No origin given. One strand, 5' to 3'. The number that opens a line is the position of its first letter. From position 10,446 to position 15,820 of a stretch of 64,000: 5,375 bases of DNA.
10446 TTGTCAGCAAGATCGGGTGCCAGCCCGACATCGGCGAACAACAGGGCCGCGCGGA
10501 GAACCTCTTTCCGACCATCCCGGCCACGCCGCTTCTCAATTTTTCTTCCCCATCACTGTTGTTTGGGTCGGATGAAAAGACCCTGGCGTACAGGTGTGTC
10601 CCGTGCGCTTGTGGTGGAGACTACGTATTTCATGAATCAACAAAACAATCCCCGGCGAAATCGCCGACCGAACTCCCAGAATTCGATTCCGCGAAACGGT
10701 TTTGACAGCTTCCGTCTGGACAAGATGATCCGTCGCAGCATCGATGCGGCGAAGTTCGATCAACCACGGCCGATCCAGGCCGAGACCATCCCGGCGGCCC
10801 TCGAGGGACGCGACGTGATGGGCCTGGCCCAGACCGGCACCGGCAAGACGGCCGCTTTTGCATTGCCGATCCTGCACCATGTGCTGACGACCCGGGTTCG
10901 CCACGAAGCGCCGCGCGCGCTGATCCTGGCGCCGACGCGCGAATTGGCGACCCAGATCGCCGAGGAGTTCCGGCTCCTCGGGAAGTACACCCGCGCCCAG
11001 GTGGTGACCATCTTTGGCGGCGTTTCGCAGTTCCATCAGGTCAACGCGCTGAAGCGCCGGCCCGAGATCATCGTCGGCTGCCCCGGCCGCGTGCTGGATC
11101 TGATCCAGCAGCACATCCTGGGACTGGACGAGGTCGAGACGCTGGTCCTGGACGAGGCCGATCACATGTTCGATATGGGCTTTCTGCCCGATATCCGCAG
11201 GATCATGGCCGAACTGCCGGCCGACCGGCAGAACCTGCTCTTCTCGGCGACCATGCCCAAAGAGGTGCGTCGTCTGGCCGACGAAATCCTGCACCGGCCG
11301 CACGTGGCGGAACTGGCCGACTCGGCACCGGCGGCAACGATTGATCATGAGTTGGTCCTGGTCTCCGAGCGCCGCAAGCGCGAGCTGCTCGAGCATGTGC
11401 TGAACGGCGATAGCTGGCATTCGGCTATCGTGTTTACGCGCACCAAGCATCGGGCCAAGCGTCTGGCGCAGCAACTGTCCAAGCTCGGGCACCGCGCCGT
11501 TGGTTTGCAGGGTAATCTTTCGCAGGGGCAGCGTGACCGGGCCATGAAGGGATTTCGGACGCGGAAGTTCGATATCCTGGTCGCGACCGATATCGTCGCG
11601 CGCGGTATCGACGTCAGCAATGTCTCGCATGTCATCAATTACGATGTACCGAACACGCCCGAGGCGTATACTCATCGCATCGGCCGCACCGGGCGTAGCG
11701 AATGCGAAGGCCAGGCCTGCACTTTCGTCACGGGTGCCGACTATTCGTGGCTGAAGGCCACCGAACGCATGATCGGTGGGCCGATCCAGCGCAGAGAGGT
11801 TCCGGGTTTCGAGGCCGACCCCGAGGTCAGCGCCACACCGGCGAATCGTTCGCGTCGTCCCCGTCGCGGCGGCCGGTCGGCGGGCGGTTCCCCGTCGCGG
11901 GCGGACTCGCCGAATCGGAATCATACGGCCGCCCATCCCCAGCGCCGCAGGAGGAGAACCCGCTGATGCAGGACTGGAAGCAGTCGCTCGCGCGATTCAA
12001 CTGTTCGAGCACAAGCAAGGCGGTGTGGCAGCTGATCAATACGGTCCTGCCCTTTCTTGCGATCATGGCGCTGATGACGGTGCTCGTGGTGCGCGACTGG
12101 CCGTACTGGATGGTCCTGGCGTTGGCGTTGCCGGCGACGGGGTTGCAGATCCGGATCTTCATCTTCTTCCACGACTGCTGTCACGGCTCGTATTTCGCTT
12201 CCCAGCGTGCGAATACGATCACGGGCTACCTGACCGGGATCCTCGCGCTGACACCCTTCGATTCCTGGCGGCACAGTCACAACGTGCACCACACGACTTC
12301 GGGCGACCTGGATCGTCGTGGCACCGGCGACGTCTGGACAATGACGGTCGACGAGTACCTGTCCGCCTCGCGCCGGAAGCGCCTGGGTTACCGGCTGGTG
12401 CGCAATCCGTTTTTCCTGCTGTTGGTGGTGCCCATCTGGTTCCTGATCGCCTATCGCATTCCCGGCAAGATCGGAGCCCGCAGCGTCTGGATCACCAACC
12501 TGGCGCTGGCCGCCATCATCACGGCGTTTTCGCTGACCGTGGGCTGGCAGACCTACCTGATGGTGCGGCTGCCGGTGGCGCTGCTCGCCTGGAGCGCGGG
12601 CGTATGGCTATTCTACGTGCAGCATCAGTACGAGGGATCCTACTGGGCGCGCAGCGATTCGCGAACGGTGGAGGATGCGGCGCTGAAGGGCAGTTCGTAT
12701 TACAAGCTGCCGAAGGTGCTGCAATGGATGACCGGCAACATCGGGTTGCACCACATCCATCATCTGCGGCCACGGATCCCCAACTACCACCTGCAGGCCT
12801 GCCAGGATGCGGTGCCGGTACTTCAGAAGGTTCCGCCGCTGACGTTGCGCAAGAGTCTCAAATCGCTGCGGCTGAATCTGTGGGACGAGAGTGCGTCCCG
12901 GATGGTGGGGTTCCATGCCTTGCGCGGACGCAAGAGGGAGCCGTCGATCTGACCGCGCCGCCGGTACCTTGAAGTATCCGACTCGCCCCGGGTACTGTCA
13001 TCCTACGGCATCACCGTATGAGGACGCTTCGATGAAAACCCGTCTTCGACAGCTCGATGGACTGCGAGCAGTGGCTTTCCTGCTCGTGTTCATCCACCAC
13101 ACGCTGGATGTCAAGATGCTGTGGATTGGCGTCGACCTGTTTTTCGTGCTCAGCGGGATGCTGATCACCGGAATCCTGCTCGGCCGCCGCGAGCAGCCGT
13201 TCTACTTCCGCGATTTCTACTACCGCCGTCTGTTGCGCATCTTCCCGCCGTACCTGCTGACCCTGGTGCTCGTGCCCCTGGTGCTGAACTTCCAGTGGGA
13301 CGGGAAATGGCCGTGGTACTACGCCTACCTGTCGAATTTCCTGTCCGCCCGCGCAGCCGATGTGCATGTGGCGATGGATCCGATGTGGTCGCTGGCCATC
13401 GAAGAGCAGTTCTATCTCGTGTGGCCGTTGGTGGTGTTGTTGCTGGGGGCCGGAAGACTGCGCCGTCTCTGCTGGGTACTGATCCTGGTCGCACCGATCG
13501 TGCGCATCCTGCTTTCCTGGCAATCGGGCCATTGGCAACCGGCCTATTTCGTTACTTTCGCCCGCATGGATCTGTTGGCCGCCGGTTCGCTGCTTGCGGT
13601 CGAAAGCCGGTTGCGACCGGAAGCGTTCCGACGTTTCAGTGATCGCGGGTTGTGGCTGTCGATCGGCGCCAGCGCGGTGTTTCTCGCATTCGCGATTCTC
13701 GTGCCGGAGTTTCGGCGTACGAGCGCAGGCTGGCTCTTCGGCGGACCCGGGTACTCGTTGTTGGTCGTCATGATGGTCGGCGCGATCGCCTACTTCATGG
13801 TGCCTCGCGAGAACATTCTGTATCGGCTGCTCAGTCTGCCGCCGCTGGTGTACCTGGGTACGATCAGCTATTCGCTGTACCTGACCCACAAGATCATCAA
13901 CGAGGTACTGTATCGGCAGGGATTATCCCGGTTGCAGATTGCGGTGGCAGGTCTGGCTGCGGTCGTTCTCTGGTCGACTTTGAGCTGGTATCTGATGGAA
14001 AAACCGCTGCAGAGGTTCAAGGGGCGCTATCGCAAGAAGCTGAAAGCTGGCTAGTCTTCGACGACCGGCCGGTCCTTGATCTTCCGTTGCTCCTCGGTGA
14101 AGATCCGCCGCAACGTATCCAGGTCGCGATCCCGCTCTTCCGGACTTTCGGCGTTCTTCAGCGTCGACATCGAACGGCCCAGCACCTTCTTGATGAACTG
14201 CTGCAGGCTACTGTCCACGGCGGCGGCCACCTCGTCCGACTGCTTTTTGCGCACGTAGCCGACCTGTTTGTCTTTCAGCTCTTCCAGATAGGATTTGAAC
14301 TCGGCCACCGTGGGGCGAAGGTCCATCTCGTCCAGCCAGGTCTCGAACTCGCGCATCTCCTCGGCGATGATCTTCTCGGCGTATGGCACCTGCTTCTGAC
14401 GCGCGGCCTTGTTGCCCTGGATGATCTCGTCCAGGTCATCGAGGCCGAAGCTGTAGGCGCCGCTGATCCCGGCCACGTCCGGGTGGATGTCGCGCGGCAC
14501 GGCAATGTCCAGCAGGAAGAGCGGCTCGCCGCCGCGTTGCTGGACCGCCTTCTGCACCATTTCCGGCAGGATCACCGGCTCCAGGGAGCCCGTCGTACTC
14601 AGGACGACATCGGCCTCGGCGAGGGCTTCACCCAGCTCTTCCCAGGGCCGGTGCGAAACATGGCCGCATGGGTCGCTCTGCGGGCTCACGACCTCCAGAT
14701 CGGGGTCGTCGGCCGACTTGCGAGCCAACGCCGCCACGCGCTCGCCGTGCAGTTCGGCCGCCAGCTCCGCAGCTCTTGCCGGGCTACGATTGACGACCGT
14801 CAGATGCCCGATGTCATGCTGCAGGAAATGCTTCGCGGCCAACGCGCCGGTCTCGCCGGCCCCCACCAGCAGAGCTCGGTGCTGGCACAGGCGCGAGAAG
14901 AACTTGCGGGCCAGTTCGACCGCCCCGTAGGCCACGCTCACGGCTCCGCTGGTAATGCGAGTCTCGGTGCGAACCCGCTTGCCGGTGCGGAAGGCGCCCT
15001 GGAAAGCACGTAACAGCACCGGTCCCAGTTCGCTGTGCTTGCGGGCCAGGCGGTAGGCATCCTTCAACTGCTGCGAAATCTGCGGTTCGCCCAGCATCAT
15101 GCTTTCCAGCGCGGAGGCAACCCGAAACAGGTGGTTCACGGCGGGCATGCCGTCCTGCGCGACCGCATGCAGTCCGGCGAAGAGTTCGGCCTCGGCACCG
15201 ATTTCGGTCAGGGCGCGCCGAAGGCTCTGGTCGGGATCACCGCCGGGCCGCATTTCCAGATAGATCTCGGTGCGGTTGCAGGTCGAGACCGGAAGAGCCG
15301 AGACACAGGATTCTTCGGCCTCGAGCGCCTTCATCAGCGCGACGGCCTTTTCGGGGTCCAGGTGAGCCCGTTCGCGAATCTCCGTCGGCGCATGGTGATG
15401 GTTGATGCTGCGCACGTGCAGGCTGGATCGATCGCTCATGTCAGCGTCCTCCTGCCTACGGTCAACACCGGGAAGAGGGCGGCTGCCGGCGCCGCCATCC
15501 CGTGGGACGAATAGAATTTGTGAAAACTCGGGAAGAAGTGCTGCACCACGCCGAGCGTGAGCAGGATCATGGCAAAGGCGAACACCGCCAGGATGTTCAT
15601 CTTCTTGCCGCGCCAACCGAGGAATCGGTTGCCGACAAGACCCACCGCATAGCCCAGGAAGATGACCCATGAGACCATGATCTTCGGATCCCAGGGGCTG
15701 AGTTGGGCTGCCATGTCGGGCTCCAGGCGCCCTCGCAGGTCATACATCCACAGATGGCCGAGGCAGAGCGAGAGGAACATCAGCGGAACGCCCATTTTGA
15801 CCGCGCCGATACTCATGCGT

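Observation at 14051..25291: Complete ten-gene heme biosynthesis super-operon with serial translational coupling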

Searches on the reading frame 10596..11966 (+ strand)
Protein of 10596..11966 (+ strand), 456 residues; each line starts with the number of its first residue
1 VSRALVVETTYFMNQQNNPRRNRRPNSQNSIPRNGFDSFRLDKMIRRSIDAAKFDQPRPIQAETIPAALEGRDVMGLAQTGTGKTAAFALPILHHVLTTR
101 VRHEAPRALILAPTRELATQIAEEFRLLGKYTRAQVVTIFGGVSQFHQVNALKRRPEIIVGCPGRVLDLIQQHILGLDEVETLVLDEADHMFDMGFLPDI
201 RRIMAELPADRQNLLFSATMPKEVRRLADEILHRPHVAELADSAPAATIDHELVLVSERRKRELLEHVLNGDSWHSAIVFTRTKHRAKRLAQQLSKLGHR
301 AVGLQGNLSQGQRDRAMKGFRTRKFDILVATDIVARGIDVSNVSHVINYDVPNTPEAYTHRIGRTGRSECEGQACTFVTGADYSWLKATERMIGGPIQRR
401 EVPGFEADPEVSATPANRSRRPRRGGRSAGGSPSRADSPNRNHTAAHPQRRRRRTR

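Call 15: search_protein_families(library=pfam, proteins=[window:10596-11966:+], max_evalue=0.0001)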
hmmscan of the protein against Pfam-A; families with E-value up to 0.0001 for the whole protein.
window:10596-11966:+ (456 aa): 3 families
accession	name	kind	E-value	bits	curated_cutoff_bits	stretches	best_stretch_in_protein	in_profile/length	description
PF00270.35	DEAD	-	1.9e-51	174.6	26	1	58-226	1-166/167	DEAD/DEAH box helicase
PF00271.37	Helicase_C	-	4.8e-32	110.9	23.5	1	261-368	2-109/110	Helicase conserved C-terminal domain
PF04851.21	ResIII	-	2.4e-07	31.2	22.5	1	58-221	5-163/164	Type III restriction enzyme, res subunit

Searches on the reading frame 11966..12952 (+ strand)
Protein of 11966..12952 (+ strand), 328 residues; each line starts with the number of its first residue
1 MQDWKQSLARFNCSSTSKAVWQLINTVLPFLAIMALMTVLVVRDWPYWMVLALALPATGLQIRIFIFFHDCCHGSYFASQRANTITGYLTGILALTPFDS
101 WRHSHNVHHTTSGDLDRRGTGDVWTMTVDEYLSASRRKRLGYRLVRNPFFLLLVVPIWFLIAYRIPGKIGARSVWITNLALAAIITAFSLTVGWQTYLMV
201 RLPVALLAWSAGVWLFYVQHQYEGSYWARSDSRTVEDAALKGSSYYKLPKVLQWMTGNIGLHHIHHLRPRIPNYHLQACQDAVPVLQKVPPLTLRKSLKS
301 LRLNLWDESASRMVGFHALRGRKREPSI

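Call 15: search_protein_families(library=pfam, proteins=[window:11966-12952:+], max_evalue=0.0001)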
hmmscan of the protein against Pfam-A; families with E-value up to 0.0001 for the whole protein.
window:11966-12952:+ (328 aa): 1 family
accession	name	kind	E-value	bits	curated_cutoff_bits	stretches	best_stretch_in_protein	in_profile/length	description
PF00487.30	FA_desaturase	-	8.2e-30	104.8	29.7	1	48-283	3-238/253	Fatty acid desaturase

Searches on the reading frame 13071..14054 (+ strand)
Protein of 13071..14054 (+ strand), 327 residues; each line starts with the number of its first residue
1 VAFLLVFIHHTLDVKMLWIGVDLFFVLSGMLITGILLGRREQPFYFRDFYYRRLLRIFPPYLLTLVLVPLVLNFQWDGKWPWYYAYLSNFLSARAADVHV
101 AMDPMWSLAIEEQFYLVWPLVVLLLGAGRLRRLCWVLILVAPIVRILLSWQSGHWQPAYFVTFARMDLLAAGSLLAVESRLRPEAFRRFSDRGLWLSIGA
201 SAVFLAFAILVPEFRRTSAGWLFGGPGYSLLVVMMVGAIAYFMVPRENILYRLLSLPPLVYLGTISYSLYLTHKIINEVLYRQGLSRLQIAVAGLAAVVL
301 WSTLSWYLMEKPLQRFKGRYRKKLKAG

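Call 15: search_protein_families(library=pfam, proteins=[window:13071-14054:+], max_evalue=0.0001)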
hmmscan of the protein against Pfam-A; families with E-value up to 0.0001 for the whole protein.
window:13071-14054:+ (327 aa): 1 family
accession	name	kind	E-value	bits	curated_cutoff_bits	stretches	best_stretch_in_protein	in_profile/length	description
PF01757.29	Acyl_transf_3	-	5.6e-21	75.4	31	1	2-305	11-324/326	Acyltransferase domain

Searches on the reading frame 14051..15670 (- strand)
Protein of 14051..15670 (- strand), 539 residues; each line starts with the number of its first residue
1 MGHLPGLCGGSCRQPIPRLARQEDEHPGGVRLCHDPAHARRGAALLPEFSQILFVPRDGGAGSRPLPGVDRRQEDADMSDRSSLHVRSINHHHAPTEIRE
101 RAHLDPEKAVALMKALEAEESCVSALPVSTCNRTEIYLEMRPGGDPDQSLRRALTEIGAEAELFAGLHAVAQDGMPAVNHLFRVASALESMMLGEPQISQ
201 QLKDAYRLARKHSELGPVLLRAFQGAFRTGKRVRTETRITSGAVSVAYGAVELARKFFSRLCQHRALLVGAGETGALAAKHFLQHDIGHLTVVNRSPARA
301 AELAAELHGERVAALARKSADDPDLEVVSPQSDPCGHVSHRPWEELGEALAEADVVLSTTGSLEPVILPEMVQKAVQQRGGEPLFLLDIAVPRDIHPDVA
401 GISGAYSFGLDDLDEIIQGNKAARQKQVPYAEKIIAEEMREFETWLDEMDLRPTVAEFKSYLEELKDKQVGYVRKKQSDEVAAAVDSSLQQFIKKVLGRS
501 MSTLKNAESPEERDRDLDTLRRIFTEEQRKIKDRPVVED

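Call 4: search_protein_families(library=ncbifam, proteins=[window:14051-15670:-], max_evalue=0.00001)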
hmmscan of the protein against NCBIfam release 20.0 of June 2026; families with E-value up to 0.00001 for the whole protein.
window:14051-15670:- (539 aa): 8 families
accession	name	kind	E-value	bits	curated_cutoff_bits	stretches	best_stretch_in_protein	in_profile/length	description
TIGR01035.1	hemA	equivalog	5.5e-106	355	209.55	1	87-526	4-415/416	glutamyl-tRNA reductase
NF000744.0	PRK00045.1-3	equivalog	2.7e-82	277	429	1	85-529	4-427/447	glutamyl-tRNA reductase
NF010548.0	PRK13940.1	equivalog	8.6e-41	140.1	469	1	88-305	7-223/414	glutamyl-tRNA reductase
NF000750.0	PRK00045.3-4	equivalog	4.4e-39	134.7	289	2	93-307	10-227/439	glutamyl-tRNA reductase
NF000752.0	PRK00045.4-2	equivalog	7.8e-33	114.2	381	2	128-306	50-224/412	glutamyl-tRNA reductase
NF000751.1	PRK00045.4-1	equivalog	2e-16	60.1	478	1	128-306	50-226/426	glutamyl-tRNA reductase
NF001909.0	PRK00676.1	equivalog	4.3e-13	49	478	1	124-295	44-206/338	glutamyl-tRNA reductase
NF004793.0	PRK06141.1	equivalog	4.1e-06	26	322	0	250-374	112-211/314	bifunctional Delta(1)-pyrroline-2-carboxylate/Delta(1)-piperideine-2-carboxylate reductase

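Call 5: search_protein_families(library=pfam, proteins=[window:14051-15670:-], max_evalue=0.00001)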
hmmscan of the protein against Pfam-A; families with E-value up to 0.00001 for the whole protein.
window:14051-15670:- (539 aa): 3 families
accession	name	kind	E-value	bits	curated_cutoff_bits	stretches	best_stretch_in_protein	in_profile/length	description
PF05201.20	GlutR_N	-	1.4e-40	139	27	1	88-237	2-151/151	Glutamyl-tRNAGlu reductase, N-terminal domain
PF01488.26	Shikimate_DH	-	2.1e-34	119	24.3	2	339-416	62-138/138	Shikimate / quinate 5-dehydrogenase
PF00745.25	GlutR_dimer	-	5.8e-16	59.1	22.9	1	431-524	2-97/99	Glutamyl-tRNAGlu reductase, dimerisation domain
